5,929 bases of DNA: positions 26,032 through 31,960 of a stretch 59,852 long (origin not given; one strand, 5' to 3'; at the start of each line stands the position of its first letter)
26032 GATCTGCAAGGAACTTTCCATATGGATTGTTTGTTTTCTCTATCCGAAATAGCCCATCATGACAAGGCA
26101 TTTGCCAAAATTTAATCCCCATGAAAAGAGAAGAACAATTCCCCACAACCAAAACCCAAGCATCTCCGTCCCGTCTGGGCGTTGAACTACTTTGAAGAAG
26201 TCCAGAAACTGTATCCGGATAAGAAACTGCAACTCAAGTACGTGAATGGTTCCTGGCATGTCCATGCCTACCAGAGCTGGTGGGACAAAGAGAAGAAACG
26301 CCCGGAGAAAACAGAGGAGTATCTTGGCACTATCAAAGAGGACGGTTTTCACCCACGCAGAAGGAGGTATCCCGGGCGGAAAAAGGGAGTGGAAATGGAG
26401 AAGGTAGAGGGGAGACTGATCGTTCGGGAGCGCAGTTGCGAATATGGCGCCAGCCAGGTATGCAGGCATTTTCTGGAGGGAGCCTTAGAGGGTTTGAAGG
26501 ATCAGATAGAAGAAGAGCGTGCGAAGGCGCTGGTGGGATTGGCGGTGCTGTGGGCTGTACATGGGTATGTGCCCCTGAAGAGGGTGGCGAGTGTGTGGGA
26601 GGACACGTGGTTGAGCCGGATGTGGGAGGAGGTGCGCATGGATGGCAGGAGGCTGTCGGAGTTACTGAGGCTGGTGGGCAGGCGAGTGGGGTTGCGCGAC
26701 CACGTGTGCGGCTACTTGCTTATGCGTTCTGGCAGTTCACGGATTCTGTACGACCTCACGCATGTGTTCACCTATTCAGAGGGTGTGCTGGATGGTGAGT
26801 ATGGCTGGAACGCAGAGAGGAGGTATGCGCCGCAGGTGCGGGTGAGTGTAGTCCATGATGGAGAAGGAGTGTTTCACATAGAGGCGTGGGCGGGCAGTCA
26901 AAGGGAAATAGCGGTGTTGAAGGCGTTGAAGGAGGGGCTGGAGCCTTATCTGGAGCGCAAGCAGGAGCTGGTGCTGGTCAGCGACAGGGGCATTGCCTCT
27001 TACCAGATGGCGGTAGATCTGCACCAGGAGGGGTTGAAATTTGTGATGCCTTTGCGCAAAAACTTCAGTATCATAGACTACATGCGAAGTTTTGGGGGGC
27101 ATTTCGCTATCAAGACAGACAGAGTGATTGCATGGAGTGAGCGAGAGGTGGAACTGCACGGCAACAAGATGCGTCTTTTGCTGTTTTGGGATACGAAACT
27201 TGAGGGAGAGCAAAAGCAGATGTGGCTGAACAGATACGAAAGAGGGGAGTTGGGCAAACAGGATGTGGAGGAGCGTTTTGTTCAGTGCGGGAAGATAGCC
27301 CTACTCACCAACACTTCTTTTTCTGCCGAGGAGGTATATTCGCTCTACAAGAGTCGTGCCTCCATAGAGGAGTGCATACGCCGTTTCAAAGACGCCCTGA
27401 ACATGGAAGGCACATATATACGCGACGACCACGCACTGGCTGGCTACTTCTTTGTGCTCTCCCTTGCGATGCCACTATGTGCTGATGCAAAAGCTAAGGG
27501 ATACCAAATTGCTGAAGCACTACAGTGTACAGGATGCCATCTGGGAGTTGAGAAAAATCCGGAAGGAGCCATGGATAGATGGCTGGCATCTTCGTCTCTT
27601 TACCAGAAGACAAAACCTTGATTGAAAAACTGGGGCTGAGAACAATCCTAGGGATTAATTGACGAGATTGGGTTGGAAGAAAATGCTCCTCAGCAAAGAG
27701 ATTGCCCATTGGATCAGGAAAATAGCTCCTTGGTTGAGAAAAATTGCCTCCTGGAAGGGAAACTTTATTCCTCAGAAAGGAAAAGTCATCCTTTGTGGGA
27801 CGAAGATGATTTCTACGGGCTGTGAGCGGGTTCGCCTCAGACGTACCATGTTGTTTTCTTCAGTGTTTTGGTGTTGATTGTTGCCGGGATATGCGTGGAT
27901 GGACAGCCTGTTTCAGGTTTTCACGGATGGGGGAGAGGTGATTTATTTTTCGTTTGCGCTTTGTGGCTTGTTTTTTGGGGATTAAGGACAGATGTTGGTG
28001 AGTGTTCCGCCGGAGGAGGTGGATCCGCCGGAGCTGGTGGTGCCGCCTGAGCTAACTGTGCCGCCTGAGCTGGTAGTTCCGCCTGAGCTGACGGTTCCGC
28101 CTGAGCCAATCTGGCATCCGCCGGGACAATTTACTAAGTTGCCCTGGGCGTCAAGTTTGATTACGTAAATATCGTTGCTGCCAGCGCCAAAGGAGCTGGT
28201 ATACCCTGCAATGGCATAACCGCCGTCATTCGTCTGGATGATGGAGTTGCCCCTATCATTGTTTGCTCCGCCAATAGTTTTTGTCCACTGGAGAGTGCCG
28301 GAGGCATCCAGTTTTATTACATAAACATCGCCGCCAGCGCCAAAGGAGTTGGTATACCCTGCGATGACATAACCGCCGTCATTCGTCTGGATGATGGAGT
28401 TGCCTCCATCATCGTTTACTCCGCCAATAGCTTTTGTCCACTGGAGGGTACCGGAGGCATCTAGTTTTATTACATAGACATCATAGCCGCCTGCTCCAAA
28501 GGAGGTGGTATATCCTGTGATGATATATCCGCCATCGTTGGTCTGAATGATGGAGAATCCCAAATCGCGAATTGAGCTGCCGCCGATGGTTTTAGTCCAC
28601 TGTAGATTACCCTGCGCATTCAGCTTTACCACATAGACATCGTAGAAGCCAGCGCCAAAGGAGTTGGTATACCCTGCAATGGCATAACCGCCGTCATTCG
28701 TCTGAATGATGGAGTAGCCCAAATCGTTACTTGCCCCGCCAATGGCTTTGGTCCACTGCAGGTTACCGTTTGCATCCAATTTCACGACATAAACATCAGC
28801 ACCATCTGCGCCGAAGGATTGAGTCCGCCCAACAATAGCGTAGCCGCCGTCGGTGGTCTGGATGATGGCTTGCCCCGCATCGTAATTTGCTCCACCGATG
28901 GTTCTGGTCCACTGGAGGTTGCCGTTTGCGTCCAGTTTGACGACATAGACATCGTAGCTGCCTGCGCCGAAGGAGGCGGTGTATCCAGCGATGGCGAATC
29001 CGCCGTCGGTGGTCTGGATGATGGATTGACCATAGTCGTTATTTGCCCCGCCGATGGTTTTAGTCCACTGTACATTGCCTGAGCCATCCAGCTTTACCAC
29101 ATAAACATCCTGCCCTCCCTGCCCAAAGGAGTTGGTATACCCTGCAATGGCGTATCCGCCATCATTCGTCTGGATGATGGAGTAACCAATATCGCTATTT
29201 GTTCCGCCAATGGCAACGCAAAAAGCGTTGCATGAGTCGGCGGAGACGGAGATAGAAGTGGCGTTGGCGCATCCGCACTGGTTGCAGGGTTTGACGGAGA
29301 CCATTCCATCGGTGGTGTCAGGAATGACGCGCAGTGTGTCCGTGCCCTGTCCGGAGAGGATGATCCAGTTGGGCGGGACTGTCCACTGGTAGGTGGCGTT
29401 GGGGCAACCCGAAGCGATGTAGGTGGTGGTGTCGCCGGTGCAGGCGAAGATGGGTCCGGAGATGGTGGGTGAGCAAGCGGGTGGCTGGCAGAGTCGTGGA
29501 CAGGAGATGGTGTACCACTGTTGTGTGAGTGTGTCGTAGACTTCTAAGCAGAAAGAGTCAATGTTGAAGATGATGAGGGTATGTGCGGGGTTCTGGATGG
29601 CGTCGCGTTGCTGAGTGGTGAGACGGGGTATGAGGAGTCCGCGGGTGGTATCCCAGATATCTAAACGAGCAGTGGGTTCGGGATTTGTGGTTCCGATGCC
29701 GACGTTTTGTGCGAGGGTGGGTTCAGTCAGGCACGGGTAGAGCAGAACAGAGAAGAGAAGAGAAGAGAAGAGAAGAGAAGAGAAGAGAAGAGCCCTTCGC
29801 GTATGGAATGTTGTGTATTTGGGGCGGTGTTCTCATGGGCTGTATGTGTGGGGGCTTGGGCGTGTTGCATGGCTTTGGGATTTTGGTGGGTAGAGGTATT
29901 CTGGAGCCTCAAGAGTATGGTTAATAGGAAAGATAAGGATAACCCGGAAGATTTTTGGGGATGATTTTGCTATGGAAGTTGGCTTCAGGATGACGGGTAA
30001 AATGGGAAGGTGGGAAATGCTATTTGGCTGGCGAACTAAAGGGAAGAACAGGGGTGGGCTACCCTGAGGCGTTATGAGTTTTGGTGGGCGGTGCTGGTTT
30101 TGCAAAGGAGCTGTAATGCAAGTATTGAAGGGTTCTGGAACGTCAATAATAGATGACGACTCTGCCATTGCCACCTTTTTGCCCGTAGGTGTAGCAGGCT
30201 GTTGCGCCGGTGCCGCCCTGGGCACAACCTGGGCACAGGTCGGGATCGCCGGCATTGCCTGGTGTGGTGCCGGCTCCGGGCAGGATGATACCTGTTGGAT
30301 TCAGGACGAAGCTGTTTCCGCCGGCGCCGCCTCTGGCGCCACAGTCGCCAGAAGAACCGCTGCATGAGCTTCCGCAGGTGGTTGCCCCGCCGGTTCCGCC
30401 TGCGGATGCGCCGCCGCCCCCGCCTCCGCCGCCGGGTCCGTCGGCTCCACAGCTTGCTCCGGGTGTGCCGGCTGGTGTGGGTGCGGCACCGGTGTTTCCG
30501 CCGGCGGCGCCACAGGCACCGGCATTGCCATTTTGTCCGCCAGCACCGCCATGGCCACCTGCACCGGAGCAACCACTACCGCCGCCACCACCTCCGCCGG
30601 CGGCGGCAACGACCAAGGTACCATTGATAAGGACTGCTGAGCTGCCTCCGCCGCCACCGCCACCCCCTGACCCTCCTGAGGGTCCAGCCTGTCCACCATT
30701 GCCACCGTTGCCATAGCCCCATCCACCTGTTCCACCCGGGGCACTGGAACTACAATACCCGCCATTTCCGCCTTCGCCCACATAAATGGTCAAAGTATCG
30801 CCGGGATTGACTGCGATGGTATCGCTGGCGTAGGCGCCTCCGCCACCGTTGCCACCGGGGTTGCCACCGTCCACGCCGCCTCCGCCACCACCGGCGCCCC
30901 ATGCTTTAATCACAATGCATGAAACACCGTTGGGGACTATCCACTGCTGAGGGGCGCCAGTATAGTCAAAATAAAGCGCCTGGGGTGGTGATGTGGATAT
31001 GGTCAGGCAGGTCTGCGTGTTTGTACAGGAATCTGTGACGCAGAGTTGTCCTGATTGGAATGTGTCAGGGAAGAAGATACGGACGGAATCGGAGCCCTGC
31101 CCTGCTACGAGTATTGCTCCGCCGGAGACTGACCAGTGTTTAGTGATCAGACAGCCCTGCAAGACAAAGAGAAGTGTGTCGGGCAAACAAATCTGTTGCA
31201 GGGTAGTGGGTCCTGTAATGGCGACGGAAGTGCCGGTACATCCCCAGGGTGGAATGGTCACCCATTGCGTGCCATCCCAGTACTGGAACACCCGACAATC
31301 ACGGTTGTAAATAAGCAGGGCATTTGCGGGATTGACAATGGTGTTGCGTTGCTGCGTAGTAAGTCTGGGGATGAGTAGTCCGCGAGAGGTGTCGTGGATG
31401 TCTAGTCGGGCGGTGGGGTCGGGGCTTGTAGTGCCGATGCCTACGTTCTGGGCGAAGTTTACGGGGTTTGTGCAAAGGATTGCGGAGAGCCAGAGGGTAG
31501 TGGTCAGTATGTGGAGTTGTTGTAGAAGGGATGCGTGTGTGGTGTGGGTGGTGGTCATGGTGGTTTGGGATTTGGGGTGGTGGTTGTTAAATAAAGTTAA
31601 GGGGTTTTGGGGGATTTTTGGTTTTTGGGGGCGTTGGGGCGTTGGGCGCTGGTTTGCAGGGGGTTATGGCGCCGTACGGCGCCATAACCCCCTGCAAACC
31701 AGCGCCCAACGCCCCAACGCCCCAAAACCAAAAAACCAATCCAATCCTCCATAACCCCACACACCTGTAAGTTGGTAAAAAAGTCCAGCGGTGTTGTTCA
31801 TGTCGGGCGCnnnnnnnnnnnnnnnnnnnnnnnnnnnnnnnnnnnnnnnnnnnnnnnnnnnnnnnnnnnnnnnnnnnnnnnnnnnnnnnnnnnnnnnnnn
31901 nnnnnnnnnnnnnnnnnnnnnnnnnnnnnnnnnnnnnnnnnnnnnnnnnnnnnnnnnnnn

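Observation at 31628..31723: Second member of the palindrome family, with arm-symmetric substitutions, in a divergent promoter region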

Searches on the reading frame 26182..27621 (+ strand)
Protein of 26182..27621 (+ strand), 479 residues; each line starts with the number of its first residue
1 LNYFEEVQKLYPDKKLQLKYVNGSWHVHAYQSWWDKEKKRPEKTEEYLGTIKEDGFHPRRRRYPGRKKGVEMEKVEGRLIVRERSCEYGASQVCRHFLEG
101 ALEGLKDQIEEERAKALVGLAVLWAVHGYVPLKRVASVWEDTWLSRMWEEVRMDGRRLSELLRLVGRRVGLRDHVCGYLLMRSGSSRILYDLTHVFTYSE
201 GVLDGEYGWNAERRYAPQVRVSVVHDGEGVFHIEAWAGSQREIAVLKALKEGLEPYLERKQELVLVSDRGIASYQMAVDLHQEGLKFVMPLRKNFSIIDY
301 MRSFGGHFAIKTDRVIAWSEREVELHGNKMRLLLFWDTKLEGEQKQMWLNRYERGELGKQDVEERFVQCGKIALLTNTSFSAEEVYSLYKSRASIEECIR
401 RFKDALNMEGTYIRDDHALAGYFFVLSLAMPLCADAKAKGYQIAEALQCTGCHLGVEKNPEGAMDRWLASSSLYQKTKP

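Call 22: search_protein_families(library=pfam, max_evalue=0.01, proteins=[window:26182-27621:+])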
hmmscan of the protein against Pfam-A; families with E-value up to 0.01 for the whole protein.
window:26182-27621:+ (479 aa): 2 families
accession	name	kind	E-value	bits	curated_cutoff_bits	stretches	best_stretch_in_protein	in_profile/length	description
PF01609.27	DDE_Tnp_1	-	3.8e-13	50.1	23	1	185-429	4-197/200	Transposase DDE domain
PF13701.12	DDE_Tnp_1_4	-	0.0012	17.6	34.7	1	355-416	297-353/435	Transposase DDE domain group 1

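Call 47: find_encoding_contigs(protein=window:26182-27621:+, flank=10000, max_places=10)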
Protein window:26182-27621:+ (479 aa): 1 contig read that carries it; 1 place shown.
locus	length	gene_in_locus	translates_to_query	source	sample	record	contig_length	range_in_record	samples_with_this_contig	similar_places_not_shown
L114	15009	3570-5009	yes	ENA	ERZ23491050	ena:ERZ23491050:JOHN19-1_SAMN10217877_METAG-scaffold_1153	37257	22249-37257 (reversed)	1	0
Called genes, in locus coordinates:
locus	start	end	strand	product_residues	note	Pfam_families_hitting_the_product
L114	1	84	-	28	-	?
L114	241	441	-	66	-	-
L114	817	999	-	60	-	-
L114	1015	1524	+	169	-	-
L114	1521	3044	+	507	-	-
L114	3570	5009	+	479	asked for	PF01609:DDE_Tnp_1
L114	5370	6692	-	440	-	PF18120:DUF5597 (faint), PF17164:DUF5122 (faint)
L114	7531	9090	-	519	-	-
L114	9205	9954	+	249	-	PF00535:Glycos_transf_2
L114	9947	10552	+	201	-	PF25084:LbH_EIF2B (weak), PF14602:Hexapep_2 (faint), PF25087:GMPPB_C, PF00132:Hexapep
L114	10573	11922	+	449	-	PF03721:UDPG_MGDP_dh_N, PF00984:UDPG_MGDP_dh, PF03720:UDPG_MGDP_dh_C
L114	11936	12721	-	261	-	PF00398:RrnaAD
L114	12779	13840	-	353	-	PF00491:Arginase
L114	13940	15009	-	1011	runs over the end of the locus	PF15902:Sortilin-Vps10 (faint), PF02012:BNR (faint), PF18962:Por_Secre_tail (weak)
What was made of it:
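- Tried and rejected: The IS1634-like transposase is on record once (call 47).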

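Call 54: search_protein_families(library=ncbifam, max_evalue=0.01, proteins=[window:26182-27621:+])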
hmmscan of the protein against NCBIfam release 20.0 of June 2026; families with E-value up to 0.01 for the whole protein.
window:26182-27621:+ (479 aa): 7 families
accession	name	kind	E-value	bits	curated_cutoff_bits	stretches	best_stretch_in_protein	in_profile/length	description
NF033559.2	transpos_IS1634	equivalog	5.5e-27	94.9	100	2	156-353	99-303/483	IS1634 family transposase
NF033592.1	transpos_IS4_1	equivalog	1.6e-11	43.9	115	1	217-416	136-311/332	IS4 family transposase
NF033591.1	transpos_IS4_2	equivalog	9.5e-07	28.2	152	1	251-432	108-276/340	IS4 family transposase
NF033540.2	transpos_IS701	equivalog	1.4e-05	24.5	150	1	265-435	185-361/363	IS701 family transposase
NF033539.1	transpos_IS1380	equivalog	0.00021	20.1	180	1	255-411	199-350/419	IS1380 family transposase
NF049999.1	transpos_IS701_3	equivalog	0.0015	17.5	170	1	373-430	297-354/412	IS701 family transposase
NF033520.1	transpos_IS982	equivalog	0.0021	17.7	130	0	257-295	146-185/243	IS982 family transposase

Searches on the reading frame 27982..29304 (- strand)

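Call 7: search_protein_families(library=pfam, proteins=[window:27982-29304:-])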
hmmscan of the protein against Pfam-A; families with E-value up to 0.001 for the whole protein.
window:27982-29304:- (440 aa): 2 families
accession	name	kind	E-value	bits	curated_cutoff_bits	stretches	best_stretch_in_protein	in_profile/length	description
PF17164.10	DUF5122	-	1.7e-14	54.2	27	0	308-338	2-32/36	Domain of unknown function (DUF5122) beta-propeller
PF18120.7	DUF5597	-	4.5e-06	27.3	23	0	224-267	43-86/133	Domain of unknown function (DUF5597)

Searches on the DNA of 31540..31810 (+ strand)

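Call 50: search_dna_similar(query=window:31600-31750:+, collection=plasmids, mode=distant, max_evalue=0.01, max_rows=10)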
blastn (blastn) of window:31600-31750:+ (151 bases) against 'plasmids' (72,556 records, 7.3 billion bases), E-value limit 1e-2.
No match.

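Call 51: search_dna_similar(query=window:31600-31750:+, collection=phages, mode=distant, max_evalue=0.01, max_rows=10)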
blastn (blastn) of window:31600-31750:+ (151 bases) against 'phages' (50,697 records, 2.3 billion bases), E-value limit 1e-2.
No match.
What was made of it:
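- Tried and rejected: Blastn of the element against plasmids and phages found nothing (calls 50, 51).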

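Call 57: search_rna_families(source=window, start=31540, end=31810, threshold=evalue, max_evalue=1)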
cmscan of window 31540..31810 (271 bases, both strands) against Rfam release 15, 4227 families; matches with E-value up to 1: 25.
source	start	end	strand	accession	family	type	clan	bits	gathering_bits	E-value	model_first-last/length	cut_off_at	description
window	31632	31719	+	RF03349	mir-3151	Gene; miRNA;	-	55.4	83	2.7e-09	1-85/85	no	mir-3151 microRNA precursor family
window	31632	31719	-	RF03349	mir-3151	Gene; miRNA;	-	55.4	83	2.7e-09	1-85/85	no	mir-3151 microRNA precursor family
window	31630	31720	+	RF03499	mir-702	Gene; miRNA;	-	48.1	70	1.3e-07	1-103/103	no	mir-702 microRNA precursor family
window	31631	31721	-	RF03499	mir-702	Gene; miRNA;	-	48.1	70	1.3e-07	1-103/103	no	mir-702 microRNA precursor family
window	31594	31755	-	RF04203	MIR1144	Gene; miRNA;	-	47.4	90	3.1e-07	1-197/197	no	MIR1144 microRNA precursor family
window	31637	31714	+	RF00981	mir-939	Gene; miRNA;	-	44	84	5.2e-07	1-82/82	no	mir-939 microRNA precursor family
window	31637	31714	-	RF00981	mir-939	Gene; miRNA;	-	44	84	5.2e-07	1-82/82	no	mir-939 microRNA precursor family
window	31607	31747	+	RF04203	MIR1144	Gene; miRNA;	-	43.3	90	2.3e-06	1-197/197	no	MIR1144 microRNA precursor family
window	31635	31717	-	RF03486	mir-3940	Gene; miRNA;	-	39.2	84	3e-06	1-92/92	no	mir-3940 microRNA precursor family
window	31638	31713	+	RF03242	mir-1397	Gene; miRNA;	-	38.5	70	5.4e-07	1-84/84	no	mir-1397 microRNA precursor family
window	31625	31725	-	RF03323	mir-3613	Gene; miRNA;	-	35.1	91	4.4e-06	1-86/86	no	mir-3613 microRNA precursor family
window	31636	31715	+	RF03341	mir-943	Gene; miRNA;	-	35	95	6.3e-05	1-98/98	no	mir-943 microRNA precursor family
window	31636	31715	+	RF03348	mir-667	Gene; miRNA;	-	34.7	70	4.1e-05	1-92/92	no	mir-667 microRNA precursor family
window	31636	31715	-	RF03348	mir-667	Gene; miRNA;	-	34.7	70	4.1e-05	1-92/92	no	mir-667 microRNA precursor family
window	31639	31714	+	RF03829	mir-1257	Gene; miRNA;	-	34.5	50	8.6e-05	1-118/118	no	mir-1257 microRNA precursor family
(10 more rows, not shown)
